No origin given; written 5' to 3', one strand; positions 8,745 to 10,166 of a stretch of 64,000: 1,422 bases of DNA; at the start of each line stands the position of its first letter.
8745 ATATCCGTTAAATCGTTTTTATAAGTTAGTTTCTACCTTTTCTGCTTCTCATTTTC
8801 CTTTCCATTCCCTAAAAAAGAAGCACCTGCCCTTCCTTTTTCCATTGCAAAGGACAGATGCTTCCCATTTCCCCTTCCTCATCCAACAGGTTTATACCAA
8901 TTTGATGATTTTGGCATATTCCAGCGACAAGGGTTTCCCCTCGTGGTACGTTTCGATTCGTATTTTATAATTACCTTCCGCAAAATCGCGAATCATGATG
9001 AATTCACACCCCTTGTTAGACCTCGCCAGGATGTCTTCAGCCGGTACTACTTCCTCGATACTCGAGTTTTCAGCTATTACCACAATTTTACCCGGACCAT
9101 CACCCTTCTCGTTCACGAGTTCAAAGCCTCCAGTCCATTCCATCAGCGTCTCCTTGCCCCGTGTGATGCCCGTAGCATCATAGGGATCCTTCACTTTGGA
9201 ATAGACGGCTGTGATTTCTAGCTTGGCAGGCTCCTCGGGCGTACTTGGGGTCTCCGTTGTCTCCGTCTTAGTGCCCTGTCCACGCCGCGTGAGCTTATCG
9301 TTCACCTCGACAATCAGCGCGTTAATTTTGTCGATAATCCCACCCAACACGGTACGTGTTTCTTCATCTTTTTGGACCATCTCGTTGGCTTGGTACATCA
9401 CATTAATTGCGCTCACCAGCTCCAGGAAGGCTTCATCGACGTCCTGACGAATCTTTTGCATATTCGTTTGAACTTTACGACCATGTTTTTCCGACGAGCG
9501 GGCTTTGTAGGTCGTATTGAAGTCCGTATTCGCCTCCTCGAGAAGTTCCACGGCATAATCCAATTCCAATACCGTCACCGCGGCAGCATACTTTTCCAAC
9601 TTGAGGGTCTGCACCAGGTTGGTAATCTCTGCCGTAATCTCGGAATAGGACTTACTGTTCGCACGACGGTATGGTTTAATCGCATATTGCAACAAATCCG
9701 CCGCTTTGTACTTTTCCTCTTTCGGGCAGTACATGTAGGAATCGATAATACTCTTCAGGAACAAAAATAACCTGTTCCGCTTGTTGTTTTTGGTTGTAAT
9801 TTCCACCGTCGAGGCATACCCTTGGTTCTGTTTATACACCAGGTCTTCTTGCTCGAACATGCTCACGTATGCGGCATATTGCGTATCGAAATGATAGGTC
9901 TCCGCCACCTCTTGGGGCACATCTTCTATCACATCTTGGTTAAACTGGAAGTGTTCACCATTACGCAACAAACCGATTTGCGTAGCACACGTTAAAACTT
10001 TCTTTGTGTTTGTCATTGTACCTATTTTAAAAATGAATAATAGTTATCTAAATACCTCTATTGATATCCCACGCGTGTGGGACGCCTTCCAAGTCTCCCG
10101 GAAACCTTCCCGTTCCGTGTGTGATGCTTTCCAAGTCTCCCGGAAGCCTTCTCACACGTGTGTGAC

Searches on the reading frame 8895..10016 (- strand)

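Call 69: search_protein_families(library=pfam, proteins=[window:8895-10016:-], max_evalue=0.00001)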
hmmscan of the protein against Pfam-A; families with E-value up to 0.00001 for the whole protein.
window:8895-10016:- (374 aa): 1 family
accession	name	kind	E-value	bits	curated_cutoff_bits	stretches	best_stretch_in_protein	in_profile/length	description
PF19775.4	DUF6261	-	1.6e-31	109.8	27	1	70-212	1-142/154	Family of unknown function (DUF6261)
